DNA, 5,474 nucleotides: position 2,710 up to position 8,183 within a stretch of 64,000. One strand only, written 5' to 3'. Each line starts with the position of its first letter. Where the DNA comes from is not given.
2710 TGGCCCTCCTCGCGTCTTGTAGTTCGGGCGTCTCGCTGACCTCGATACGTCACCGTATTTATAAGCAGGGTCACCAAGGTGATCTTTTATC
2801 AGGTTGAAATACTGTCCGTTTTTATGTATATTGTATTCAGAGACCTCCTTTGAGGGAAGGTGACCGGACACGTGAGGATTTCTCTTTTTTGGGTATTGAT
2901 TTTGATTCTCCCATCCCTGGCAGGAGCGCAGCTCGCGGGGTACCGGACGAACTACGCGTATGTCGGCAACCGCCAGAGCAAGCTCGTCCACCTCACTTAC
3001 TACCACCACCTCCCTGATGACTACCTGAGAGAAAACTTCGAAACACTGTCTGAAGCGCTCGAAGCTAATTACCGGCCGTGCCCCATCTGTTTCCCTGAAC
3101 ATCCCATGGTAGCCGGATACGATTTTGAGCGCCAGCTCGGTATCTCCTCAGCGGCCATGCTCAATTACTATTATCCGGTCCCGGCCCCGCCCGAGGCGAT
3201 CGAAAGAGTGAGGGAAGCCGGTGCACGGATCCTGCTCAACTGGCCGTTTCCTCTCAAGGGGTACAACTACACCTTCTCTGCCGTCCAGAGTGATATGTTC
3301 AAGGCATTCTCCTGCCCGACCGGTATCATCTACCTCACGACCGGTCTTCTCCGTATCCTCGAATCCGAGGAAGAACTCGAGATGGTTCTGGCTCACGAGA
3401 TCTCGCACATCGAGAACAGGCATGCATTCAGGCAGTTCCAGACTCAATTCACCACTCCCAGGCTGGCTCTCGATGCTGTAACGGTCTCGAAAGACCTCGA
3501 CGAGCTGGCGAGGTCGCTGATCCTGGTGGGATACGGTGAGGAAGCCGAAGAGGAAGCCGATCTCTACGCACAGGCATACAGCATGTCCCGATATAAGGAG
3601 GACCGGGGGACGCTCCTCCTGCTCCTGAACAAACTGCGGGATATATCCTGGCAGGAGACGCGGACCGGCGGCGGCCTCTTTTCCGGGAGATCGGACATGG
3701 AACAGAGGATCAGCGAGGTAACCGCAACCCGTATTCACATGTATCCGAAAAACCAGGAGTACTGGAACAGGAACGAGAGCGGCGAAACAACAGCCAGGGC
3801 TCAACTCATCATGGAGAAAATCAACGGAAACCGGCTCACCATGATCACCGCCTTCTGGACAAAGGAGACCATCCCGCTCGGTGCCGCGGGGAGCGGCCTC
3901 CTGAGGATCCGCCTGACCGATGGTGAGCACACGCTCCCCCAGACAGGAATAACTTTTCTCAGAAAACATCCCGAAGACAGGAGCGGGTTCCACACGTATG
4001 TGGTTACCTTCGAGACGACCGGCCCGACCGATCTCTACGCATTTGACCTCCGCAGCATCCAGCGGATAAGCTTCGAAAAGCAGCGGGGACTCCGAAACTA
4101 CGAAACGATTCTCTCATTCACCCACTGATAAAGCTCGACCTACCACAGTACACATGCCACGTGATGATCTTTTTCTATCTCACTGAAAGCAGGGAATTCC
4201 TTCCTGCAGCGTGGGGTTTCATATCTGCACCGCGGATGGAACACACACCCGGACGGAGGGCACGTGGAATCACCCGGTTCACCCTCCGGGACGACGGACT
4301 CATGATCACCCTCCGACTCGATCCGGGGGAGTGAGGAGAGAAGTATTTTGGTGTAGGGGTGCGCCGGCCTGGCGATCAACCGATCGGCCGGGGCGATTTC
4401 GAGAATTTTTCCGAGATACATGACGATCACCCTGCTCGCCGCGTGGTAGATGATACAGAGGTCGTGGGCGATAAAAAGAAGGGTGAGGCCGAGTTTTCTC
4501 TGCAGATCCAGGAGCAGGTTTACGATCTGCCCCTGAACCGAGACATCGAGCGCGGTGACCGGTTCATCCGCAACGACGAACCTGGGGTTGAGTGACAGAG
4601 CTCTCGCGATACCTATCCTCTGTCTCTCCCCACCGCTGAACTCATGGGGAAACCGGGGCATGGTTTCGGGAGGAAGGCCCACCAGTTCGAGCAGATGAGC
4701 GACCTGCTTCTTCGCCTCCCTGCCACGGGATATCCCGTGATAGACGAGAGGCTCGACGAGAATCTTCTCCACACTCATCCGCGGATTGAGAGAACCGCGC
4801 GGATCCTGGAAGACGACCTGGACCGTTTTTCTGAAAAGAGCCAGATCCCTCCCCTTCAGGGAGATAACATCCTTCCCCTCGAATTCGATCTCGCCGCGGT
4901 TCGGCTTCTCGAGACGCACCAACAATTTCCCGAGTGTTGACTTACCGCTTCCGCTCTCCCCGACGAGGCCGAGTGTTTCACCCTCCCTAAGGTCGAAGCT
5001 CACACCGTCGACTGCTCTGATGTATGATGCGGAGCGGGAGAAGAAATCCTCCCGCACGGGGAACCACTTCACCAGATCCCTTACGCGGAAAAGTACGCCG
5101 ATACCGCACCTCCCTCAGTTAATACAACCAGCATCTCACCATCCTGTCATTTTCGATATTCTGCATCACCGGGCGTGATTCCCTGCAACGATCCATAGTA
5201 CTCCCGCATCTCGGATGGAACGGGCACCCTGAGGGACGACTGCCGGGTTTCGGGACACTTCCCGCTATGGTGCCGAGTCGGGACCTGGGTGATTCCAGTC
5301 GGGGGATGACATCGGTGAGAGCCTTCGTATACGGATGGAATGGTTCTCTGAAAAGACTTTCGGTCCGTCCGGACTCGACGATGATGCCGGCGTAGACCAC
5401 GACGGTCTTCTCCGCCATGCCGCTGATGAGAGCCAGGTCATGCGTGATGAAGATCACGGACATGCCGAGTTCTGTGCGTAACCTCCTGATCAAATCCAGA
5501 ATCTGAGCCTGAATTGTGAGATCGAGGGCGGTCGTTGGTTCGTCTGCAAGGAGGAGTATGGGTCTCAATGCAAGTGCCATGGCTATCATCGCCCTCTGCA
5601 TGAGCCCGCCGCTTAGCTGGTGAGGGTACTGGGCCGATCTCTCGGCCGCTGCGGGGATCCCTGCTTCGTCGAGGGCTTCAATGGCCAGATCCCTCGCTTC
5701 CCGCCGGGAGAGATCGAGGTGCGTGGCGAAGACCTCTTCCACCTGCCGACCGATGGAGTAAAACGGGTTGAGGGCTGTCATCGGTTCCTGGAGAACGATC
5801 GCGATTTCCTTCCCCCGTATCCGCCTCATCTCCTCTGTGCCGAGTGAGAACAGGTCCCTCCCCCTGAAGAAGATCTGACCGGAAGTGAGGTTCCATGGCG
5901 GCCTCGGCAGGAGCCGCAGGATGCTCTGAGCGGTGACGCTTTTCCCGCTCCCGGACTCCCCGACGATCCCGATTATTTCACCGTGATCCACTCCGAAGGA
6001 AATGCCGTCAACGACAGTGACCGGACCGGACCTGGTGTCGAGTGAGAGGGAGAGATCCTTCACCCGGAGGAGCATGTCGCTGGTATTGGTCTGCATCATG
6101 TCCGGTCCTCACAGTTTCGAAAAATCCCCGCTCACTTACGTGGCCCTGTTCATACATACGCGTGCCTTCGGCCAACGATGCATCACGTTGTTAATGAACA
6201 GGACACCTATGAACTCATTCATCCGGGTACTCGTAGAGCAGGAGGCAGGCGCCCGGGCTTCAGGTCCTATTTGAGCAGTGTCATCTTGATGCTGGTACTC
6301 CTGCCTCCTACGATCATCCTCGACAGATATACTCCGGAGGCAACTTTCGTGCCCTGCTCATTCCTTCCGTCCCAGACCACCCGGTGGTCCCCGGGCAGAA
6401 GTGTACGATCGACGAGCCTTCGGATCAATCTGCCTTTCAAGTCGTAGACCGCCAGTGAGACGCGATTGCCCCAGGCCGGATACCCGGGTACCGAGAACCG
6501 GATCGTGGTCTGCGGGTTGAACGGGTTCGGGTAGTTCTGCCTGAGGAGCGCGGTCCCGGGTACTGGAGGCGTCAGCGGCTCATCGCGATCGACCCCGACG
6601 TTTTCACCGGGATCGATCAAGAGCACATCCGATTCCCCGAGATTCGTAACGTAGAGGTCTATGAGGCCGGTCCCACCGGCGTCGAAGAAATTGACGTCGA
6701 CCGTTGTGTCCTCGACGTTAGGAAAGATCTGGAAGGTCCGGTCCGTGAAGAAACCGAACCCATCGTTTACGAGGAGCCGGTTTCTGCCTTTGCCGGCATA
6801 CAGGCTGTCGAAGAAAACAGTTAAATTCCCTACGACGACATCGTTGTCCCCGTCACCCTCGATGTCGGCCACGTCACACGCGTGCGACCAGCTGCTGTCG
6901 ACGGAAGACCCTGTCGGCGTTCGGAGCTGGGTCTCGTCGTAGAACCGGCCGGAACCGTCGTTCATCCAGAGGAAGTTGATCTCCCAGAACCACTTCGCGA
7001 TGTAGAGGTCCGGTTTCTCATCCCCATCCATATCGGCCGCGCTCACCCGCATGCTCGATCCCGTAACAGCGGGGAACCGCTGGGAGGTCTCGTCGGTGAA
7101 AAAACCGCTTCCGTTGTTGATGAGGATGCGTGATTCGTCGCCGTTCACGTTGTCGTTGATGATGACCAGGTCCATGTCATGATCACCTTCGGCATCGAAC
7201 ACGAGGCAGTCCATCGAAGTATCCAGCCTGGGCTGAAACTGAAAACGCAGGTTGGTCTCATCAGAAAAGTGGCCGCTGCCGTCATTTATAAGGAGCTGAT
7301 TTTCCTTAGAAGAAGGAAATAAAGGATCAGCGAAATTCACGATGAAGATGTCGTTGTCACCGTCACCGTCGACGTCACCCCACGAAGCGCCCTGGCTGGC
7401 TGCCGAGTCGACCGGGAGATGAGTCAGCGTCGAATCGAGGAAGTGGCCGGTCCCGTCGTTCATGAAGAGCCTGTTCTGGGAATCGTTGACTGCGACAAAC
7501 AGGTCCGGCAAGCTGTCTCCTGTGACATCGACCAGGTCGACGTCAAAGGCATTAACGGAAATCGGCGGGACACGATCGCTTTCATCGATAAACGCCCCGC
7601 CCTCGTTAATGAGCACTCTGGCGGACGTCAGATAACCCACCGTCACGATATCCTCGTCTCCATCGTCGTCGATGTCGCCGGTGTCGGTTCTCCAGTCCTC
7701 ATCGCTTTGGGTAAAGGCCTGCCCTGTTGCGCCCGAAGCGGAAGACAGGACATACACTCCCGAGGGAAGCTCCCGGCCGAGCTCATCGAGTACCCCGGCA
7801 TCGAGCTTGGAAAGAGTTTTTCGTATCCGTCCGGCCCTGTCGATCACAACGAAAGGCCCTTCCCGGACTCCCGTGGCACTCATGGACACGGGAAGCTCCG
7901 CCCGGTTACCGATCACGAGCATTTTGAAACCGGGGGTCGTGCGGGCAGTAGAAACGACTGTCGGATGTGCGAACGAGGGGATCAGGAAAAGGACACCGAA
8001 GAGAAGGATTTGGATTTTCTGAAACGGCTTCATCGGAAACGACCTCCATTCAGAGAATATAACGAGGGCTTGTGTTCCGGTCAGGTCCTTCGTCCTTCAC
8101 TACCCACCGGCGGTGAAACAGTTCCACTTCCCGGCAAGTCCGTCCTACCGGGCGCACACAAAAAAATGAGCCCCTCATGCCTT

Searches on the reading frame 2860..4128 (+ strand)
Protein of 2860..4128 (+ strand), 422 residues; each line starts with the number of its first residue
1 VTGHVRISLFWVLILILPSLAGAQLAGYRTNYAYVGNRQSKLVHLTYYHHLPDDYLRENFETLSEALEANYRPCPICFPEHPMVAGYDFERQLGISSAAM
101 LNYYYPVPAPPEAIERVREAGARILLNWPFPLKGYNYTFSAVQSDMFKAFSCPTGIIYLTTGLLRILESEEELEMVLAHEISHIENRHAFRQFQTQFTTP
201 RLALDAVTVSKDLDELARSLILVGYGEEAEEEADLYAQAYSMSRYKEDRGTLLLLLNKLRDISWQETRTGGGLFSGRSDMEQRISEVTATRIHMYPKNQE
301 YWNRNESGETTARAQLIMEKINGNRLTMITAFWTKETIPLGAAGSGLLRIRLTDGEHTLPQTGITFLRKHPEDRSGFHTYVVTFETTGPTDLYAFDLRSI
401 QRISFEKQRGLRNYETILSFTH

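Call 45: search_protein_families(library=pfam, proteins=[window:2860-4128:+], max_evalue=0.00001)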
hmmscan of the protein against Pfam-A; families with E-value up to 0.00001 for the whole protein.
window:2860-4128:+ (422 aa): 1 family
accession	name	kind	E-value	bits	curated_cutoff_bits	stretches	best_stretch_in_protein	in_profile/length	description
PF01435.24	Peptidase_M48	-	1.1e-14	55.1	20.3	1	116-244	6-154/186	Peptidase family M48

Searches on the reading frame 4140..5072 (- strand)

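Call 45: search_protein_families(library=pfam, proteins=[window:4140-5072:-], max_evalue=0.00001)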
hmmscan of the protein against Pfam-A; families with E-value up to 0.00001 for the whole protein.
window:4140-5072:- (310 aa): 2 families
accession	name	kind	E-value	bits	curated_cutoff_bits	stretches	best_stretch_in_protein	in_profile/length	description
PF00005.33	ABC_tran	-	4.9e-33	115.1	25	1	22-172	2-136/137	ABC transporter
PF08352.17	oligo_HPY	-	1.8e-17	63.9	27.1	1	225-289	2-65/65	Oligopeptide/dipeptide transporter, C-terminal region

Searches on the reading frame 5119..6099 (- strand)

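Call 45: search_protein_families(library=pfam, proteins=[window:5119-6099:-], max_evalue=0.00001)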
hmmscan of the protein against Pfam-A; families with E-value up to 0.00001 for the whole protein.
window:5119-6099:- (326 aa): 3 families
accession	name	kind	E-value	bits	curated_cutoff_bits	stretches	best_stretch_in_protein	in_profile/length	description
PF00005.33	ABC_tran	-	4.7e-26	92.5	25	1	31-190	2-137/137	ABC transporter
PF08352.17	oligo_HPY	-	8.1e-20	71.4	27.1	1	241-305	1-65/65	Oligopeptide/dipeptide transporter, C-terminal region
PF13304.12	AAA_21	-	1.4e-06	29.1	27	0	158-226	234-304/304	AAA domain, putative AbiEii toxin, Type IV TA system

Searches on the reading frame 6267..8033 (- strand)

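Call 45: search_protein_families(library=pfam, proteins=[window:6267-8033:-], max_evalue=0.00001)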
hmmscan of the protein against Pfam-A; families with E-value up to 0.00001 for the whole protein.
window:6267-8033:- (588 aa): 3 families
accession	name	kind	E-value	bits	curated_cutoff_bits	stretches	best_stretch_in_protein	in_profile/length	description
PF13517.12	FG-GAP_3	-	8.1e-37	126.1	26.9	3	169-231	1-61/61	FG-GAP-like repeat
PF13860.13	FlgD_ig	-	1.6e-07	31.7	27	1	524-569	24-69/79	FlgD Ig-like domain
PF01839.29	FG-GAP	-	1.7e-07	31.4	22.1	0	217-231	6-20/37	FG-GAP repeat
